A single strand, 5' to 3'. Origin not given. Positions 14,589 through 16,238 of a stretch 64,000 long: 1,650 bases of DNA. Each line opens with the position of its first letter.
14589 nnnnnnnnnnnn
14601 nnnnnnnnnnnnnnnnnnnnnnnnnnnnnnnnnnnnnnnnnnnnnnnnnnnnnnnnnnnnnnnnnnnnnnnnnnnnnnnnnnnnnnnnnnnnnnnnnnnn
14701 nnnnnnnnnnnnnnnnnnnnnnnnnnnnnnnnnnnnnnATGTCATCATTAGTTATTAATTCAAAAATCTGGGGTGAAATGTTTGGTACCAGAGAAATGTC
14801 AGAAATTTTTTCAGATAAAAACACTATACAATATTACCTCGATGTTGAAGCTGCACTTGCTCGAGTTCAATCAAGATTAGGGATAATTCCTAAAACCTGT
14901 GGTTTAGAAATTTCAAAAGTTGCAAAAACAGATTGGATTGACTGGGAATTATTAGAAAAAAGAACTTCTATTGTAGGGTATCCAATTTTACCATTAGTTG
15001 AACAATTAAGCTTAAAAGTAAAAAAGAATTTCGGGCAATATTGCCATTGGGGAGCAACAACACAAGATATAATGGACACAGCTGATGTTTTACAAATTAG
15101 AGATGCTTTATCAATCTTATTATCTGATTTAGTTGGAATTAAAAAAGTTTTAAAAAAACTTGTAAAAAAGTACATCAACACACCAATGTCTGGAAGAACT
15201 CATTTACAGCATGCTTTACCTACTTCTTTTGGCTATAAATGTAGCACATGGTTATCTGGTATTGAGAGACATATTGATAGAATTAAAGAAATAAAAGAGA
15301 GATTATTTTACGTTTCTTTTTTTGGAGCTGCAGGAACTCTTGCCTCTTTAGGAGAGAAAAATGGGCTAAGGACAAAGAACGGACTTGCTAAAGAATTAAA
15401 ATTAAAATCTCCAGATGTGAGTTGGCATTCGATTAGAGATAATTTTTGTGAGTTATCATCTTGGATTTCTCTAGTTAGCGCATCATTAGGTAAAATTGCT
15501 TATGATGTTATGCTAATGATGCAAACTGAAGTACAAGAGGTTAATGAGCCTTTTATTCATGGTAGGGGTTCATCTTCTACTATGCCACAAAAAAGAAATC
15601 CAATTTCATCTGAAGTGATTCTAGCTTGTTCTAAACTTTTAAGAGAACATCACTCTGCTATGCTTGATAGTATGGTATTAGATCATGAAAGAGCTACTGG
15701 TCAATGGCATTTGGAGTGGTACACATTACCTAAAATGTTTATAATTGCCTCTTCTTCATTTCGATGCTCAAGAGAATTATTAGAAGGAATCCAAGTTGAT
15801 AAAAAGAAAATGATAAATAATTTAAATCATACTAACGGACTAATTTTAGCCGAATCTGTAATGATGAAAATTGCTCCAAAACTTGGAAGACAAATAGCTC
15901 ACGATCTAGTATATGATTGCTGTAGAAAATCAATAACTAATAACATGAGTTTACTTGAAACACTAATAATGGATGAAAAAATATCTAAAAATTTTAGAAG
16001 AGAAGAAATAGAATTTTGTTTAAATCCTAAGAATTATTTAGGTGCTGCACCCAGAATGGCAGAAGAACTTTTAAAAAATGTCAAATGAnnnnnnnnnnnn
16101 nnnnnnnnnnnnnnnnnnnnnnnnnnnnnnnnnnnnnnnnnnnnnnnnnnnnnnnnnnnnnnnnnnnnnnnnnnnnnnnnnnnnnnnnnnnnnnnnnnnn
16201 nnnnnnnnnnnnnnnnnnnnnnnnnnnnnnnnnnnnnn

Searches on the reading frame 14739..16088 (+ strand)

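Call 7: search_protein_families(library=pfam, proteins=[window:14739-16088:+])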
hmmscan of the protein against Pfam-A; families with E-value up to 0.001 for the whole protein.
window:14739-16088:+ (449 aa): 2 families
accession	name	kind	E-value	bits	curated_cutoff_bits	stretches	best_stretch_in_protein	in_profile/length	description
PF00206.25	Lyase_1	-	6.8e-45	154.3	27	1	19-295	9-304/312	Lyase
PF10397.14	ADSL_C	-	3.6e-18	66.1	32.7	1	367-443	1-78/79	Adenylosuccinate lyase C-terminus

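Call 8: search_protein_families(library=ncbifam, proteins=[window:14739-16088:+])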
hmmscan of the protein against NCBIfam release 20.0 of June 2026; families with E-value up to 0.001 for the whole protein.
window:14739-16088:+ (449 aa): 19 families
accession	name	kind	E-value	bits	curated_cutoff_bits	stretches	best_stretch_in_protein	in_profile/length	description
NF006554.0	PRK09053.1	equivalog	2.5e-135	451.8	595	1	8-446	6-446/453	3-carboxy-cis,cis-muconate cycloisomerase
NF006500.1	PRK08937.2-4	subfamily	4.4e-114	381.7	626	1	3-448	2-446/448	adenylosuccinate lyase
NF052536.2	CoM_syn_XcbD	exception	2.8e-109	365.8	600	1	4-444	3-442/443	3-sulfopropionylcysteine synthase XcbD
TIGR02426.1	protocat_pcaB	equivalog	2.7e-98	329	355.75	1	11-351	2-338/338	3-carboxy-cis,cis-muconate cycloisomerase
NF052556.1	NtrsucLyaStm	equivalog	5.7e-87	292.5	650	1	23-444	30-463/466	nitrosuccinate lyase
TIGR00928.1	purB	equivalog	9.1e-85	285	326.2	1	15-444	5-435/436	adenylosuccinate lyase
NF004631.0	PRK05975.1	equivalog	1e-71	241.8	371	1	1-352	1-346/352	3-carboxy-cis,cis-muconate cycloisomerase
TIGR00838.1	argH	equivalog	5.4e-22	78.4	279.5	1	86-432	84-427/455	argininosuccinate lyase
NF006764.0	PRK09285.1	equivalog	6.3e-22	77.6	446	1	95-443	110-454/456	adenylosuccinate lyase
NF008909.0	PRK12273.1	subfamily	1.3e-16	60.5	510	1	107-418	142-455/474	aspartate ammonia-lyase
NF008964.0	PRK12308.1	equivalog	5.8e-15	54.7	657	1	89-309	90-307/624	argininosuccinate lyase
NF011092.0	PRK14515.1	subfamily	3.3e-14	52.6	876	1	106-431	145-463/479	aspartate ammonia-lyase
TIGR00979.1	fumC_II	equivalog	2.6e-13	49.5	664.75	1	111-407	144-438/458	class II fumarate hydratase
NF052535.1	CoM_syn_XcbC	exception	4.9e-13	48.7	575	1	109-408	112-405/495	2-phosphosulfolactate phosphatase XcbC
TIGR00839.1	aspA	equivalog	1.1e-11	44.4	681.2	1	107-422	137-454/468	aspartate ammonia-lyase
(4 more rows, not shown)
